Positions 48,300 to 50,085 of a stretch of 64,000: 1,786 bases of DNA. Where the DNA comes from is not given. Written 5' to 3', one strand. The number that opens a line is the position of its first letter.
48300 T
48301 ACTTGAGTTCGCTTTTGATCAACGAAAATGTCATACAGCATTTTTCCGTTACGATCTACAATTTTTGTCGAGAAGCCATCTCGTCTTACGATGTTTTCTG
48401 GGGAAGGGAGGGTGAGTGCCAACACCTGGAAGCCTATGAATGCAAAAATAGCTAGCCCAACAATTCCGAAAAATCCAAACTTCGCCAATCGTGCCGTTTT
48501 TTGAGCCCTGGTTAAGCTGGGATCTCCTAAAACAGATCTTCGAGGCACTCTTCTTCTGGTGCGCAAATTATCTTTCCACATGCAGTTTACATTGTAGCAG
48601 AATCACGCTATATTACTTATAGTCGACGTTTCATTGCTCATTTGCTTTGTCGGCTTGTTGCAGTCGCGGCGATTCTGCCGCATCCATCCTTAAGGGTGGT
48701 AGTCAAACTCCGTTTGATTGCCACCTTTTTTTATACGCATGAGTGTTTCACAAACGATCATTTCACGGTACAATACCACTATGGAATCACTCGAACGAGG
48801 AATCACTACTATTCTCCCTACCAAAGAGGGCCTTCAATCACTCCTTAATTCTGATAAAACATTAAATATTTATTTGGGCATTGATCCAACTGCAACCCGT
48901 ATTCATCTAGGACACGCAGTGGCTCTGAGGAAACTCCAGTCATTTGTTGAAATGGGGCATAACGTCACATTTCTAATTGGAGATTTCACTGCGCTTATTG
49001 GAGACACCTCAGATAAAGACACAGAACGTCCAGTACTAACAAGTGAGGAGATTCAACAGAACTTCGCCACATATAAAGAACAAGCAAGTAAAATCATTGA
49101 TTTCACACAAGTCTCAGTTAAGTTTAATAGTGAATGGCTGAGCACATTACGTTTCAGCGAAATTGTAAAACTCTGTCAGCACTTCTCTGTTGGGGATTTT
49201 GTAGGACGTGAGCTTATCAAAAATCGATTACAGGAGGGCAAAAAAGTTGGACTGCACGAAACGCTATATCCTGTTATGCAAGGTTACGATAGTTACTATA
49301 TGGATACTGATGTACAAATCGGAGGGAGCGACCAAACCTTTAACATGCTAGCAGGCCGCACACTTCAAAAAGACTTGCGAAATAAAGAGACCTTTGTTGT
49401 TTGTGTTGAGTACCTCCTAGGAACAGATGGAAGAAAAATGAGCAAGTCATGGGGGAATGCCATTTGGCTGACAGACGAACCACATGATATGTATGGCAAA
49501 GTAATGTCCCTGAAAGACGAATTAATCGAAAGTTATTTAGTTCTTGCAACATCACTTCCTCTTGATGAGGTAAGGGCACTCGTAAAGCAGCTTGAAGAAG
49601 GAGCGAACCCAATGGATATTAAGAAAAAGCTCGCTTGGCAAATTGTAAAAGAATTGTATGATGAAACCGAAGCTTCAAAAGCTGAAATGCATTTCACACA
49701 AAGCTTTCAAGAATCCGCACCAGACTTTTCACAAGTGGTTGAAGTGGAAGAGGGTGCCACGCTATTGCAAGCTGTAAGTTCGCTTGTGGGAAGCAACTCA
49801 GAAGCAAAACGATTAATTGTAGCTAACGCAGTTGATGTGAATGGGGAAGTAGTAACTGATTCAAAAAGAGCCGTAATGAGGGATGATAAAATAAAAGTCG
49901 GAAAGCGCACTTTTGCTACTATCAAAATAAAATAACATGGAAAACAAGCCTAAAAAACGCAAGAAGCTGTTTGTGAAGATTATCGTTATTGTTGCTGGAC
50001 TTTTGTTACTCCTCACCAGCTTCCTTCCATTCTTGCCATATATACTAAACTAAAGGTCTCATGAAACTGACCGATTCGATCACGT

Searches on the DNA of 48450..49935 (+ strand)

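Call 4: search_rna_families(source=window, start=48450, end=48900, threshold=evalue, max_evalue=10, show_alignments=5)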
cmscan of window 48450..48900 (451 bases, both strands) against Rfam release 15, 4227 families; matches with E-value up to 10: 4.
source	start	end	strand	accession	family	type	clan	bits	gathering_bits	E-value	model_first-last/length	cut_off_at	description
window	48819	48880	+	RF02408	snoR124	Gene; snRNA; snoRNA; CD-box;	-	16.8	70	9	1-77/77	no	Small nucleolar RNA snoR124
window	48653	48695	+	RF04131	mir-2032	Gene; miRNA;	-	15.6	100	4.4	1-77/77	no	mir-2032 microRNA precursor family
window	48857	48880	-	RF00180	REN-SRE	Cis-reg;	-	13.9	41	0.91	1-37/37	no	Renin stability regulatory element (REN-SRE)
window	48544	48610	+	RF02181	ST7-AS2_1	Gene; lncRNA;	-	11.7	80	8.4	1-72/72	no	ST7 antisense RNA 2 conserved region 1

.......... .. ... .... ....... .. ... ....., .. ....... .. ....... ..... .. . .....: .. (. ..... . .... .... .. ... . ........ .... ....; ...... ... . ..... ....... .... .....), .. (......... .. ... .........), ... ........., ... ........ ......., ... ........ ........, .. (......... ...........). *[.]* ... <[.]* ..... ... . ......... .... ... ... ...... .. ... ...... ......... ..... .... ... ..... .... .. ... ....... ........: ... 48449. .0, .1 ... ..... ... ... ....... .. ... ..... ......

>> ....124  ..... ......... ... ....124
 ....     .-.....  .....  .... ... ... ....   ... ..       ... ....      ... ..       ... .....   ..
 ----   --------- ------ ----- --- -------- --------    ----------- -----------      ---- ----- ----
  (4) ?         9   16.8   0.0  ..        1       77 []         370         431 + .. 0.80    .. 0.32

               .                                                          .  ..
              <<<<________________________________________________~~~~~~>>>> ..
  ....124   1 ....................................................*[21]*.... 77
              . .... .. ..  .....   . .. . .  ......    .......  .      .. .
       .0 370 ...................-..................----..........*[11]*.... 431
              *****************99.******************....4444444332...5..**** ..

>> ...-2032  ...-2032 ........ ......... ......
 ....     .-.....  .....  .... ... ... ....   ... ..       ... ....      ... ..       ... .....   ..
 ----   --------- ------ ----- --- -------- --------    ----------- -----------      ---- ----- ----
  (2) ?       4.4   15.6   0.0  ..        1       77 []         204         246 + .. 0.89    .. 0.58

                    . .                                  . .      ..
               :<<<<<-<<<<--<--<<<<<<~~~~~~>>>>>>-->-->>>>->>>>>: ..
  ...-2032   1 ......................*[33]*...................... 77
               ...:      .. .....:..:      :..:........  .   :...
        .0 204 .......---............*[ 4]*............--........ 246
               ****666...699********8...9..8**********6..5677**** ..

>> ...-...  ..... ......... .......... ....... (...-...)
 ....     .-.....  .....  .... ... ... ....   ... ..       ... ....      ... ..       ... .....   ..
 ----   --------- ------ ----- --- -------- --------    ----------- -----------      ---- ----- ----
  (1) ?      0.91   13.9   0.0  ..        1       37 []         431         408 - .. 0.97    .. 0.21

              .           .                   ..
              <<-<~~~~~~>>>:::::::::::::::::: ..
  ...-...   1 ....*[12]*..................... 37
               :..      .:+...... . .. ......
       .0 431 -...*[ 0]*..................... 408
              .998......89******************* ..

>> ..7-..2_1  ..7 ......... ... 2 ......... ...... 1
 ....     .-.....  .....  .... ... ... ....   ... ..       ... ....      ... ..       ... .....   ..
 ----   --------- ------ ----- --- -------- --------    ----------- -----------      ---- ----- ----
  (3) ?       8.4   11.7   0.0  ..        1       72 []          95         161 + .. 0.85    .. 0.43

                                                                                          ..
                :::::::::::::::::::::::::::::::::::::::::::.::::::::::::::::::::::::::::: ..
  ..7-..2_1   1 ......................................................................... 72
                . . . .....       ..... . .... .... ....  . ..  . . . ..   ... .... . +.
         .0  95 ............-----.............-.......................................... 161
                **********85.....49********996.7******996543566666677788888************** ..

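Call 37: search_rna_families(sources=[L085, L088, L089, L145, L147], threshold=evalue, max_evalue=5)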
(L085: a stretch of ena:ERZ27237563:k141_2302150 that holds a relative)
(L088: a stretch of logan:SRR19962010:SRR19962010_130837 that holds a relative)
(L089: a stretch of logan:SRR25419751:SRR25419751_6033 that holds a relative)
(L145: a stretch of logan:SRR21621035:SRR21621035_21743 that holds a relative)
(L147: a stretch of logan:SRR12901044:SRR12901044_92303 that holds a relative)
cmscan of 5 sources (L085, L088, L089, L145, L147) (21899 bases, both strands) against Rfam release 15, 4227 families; matches with E-value up to 5: 6.
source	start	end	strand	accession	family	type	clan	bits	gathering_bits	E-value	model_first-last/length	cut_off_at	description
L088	4049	4303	-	RF02675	Ysr141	Gene; sRNA;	-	36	196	1.3e-06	1-255/255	no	Yersinia sRNA 141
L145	1390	1474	+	RF00558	L20_leader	Cis-reg; leader;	-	23.9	58.7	0.79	1-127/127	no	Ribosomal protein L20 leader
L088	1874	1976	+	RF00558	L20_leader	Cis-reg; leader;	-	21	58.7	4.4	1-127/127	no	Ribosomal protein L20 leader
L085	4114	4159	-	RF02675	Ysr141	Gene; sRNA;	-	20.2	196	0.089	157-202/255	no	Yersinia sRNA 141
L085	4504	4541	-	RF01346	CRISPR-DR36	Gene; CRISPR;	-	19.4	38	3.6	1-36/36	no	CRISPR RNA direct repeat element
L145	3604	3649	-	RF02675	Ysr141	Gene; sRNA;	-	17.7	196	0.51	157-202/255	no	Yersinia sRNA 141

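Call 62: build_rna_model(alignment_id=A4, structure=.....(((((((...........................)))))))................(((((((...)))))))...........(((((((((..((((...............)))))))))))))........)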
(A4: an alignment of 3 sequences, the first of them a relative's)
Model R1 built from alignment A4 (3 sequences, 141 columns); structure: as given.
model positions 131; base pairs 27; branch points 2; effective number of sequences 1.64; information 0.59 bits per position. Calibrated on 0.2 Mb of random sequence (short: E-values are rough).
structure used (alignment columns):
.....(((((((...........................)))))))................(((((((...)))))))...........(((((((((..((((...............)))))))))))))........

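Call 63: search_with_rna_model(model_id=R1, source=window, filters=off, max_evalue=10, show_alignments=3)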
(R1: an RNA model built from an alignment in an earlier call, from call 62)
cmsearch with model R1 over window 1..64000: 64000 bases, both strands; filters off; matches with E-value up to 10: 21.
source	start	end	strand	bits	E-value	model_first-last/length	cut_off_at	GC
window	48617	48732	+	17.1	0.012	1-131/131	no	0.47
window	28052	28129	-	13.6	0.087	1-131/131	no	0.35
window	5042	5123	+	11.8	0.24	1-131/131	no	0.44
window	44211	44305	-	11.7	0.26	1-131/131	no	0.44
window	38271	38350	+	11.3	0.32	1-131/131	no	0.44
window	30403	30485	-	9.1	1.1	1-131/131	no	0.41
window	11354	11463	-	8.9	1.2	1-131/131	no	0.35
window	29694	29781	-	8.7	1.4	1-131/131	no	0.35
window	45221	45326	-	8.3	1.7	1-131/131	no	0.33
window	30121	30208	-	8.1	2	1-131/131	no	0.4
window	23321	23404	-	8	2.1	1-131/131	no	0.42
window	61000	61035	-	7.7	2.4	86-120/131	no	0.47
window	42569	42636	+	7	3.6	1-131/131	no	0.37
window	38662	38766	+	6.9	3.7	1-131/131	no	0.46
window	16914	17064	-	6.5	4.7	1-131/131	no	0.38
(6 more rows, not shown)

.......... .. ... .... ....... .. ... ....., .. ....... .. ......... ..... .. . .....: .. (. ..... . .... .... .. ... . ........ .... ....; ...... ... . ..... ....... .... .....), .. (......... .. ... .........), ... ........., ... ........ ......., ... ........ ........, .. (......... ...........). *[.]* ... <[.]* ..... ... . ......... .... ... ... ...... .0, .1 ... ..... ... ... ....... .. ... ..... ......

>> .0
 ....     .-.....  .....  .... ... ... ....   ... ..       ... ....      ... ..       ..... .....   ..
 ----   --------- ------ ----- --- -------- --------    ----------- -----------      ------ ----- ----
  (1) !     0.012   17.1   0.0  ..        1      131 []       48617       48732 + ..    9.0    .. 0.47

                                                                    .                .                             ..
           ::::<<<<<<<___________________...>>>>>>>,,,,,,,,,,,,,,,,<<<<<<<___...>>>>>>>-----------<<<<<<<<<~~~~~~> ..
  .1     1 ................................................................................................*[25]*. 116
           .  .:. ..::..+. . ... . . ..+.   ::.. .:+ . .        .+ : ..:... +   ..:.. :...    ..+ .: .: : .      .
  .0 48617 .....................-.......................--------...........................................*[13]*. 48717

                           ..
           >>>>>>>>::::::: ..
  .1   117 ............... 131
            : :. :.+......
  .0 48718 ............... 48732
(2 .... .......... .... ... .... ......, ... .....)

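Call 64: search_with_rna_model(model_id=R1, sources=[L001, L002, L003, L004, L005, L006, L007, L008, L009, L010, L011, L012, L013, L014, L015, L016, L017, L018, L019, L020, L085, L088, L089, L090, L091, L092, L094, L145, L146, L147, L148, L149, L151, L152, window], max_evalue=1, make_alignment=true)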
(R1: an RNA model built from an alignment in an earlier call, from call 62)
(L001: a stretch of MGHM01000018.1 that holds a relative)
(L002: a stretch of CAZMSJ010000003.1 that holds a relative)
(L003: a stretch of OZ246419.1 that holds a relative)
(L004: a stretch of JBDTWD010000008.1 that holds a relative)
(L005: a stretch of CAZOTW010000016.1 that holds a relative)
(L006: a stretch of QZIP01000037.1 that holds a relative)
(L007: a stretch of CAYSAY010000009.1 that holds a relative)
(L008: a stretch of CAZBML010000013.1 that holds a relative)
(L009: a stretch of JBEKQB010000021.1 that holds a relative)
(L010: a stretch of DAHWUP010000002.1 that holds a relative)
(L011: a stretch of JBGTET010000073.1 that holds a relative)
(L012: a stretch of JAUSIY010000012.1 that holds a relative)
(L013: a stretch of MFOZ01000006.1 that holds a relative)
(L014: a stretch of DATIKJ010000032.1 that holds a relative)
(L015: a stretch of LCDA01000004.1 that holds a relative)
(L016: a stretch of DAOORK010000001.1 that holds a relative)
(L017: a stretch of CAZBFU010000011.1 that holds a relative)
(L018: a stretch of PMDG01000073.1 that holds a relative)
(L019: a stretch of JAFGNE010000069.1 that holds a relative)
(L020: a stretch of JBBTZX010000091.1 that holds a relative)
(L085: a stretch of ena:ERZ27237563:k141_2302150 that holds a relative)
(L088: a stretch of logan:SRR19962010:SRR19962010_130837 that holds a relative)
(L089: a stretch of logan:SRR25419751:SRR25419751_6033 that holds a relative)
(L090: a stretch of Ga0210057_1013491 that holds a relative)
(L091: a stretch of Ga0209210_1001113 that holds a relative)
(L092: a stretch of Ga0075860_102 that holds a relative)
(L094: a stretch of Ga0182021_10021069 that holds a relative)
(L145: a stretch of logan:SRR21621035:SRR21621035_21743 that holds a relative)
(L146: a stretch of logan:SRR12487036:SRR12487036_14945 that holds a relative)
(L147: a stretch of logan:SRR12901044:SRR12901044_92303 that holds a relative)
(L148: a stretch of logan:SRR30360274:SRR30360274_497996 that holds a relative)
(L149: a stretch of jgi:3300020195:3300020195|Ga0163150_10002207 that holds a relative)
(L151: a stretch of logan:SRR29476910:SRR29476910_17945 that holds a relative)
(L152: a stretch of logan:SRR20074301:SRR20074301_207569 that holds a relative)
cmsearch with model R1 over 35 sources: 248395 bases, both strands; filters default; matches with E-value up to 1: 3.
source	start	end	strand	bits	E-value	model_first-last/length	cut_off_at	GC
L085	1854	1983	+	142.1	1.1e-32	1-131/131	no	0.49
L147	752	867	+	116.3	2.2e-26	1-131/131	no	0.47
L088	1849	1973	+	96.2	1.9e-21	1-131/131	no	0.51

Alignment A5: 3 matches aligned to the model, 139 columns, each read 5' to 3' on its own strand. Consensus structure (alignment columns), stored with it:
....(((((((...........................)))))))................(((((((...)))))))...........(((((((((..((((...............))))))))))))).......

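Call 65: search_with_rna_model(model_id=R1, sources=[L145, L089, L151, L152, L146, L091, L013, L020, L005, L006, L009, L010, L094, L148, L149], max_evalue=10, filters=off, show_alignments=3)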
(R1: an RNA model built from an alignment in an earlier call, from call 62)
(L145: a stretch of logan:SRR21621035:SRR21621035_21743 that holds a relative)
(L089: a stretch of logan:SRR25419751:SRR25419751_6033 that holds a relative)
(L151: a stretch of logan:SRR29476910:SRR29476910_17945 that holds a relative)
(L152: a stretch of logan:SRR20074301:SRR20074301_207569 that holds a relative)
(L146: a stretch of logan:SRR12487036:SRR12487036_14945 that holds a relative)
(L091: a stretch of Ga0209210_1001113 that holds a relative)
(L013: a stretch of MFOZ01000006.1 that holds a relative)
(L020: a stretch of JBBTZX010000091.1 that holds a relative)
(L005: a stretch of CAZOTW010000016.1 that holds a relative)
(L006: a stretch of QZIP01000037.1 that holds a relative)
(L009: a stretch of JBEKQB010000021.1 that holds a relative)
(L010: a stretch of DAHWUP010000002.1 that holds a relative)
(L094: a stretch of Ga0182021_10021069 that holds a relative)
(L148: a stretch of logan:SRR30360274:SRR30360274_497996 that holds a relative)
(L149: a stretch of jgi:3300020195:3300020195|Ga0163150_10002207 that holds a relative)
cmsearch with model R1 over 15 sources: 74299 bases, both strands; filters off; matches with E-value up to 10: 20.
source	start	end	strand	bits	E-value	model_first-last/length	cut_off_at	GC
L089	2039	2104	-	10.8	0.49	1-131/131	no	0.3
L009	5614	5715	-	10.6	0.54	1-131/131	no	0.4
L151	1456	1556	-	10.1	0.73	1-131/131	no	0.36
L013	369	483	-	9.6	0.94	1-131/131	no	0.41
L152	3432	3534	+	9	1.4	1-131/131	no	0.36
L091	1976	2044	-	7.9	2.6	1-131/131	no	0.35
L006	4530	4594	-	7.7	2.8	1-131/131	no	0.28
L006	1318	1421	-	7.5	3.1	1-131/131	no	0.31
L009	3286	3344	-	7.4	3.3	1-131/131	no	0.25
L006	6153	6263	-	7.2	3.8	1-131/131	no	0.34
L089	1447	1514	+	7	4.3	1-131/131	no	0.53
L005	4524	4655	+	6.5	5.7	1-131/131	no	0.57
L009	862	959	+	6.4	6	1-131/131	no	0.5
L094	1836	1968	-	6.1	7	1-131/131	no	0.38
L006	4150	4221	-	5.7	8.9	1-131/131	no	0.38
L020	318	426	+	5.6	9.1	1-131/131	no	0.36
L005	6848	6966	-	5.6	9.3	1-131/131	no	0.39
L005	5738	5863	-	5.6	9.4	1-131/131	no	0.43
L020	3005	3092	+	5.6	9.4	1-131/131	no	0.31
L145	1402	1471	+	5.6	9.4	1-131/131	no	0.51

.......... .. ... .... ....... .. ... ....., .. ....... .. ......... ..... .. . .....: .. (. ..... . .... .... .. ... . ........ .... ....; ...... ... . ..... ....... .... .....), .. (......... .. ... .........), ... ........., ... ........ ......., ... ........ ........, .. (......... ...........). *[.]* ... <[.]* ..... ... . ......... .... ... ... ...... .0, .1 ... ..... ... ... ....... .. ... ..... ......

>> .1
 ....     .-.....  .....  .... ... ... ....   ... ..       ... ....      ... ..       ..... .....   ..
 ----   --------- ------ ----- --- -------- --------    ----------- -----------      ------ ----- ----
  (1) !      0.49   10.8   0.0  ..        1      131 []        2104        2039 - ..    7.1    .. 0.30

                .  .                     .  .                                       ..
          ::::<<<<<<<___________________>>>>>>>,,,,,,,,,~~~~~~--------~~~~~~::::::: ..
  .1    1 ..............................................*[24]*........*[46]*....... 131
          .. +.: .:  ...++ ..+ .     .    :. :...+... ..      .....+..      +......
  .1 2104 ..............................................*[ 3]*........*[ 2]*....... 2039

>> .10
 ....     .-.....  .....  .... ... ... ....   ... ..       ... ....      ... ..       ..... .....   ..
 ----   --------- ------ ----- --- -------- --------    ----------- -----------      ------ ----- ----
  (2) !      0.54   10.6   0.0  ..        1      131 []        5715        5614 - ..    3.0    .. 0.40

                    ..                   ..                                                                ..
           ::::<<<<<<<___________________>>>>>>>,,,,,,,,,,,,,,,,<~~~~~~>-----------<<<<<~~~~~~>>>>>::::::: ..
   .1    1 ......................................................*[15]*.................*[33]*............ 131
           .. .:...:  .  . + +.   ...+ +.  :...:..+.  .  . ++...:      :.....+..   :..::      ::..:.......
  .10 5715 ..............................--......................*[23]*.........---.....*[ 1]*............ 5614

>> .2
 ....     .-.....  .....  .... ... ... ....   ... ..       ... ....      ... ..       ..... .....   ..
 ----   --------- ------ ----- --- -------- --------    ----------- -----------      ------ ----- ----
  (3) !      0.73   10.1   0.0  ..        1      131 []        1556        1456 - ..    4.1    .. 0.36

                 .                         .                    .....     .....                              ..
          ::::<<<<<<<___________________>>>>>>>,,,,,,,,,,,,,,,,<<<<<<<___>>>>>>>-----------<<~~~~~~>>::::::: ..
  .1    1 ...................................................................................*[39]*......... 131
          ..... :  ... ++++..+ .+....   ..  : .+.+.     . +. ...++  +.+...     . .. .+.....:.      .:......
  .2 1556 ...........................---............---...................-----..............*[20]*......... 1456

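Call 66: search_with_rna_model(model_id=R1, sources=[window, L085, L147, L088], max_evalue=0.05, filters=off, make_alignment=true)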
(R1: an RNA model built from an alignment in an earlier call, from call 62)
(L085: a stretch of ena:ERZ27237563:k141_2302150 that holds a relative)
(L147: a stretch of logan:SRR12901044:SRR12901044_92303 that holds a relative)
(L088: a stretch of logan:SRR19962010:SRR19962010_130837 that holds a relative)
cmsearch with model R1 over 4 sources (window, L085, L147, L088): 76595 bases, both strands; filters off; matches with E-value up to 0.05: 4.
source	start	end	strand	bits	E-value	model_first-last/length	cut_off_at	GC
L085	1854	1983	+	142.1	3.3e-33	1-131/131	no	0.49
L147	752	867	+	116.3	7e-27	1-131/131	no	0.47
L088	1849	1973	+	96.2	5.9e-22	1-131/131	no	0.51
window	48617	48732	+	17.1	0.014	1-131/131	no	0.47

Alignment A6: 4 matches aligned to the model, 155 columns, each read 5' to 3' on its own strand. Consensus structure (alignment columns), stored with it:
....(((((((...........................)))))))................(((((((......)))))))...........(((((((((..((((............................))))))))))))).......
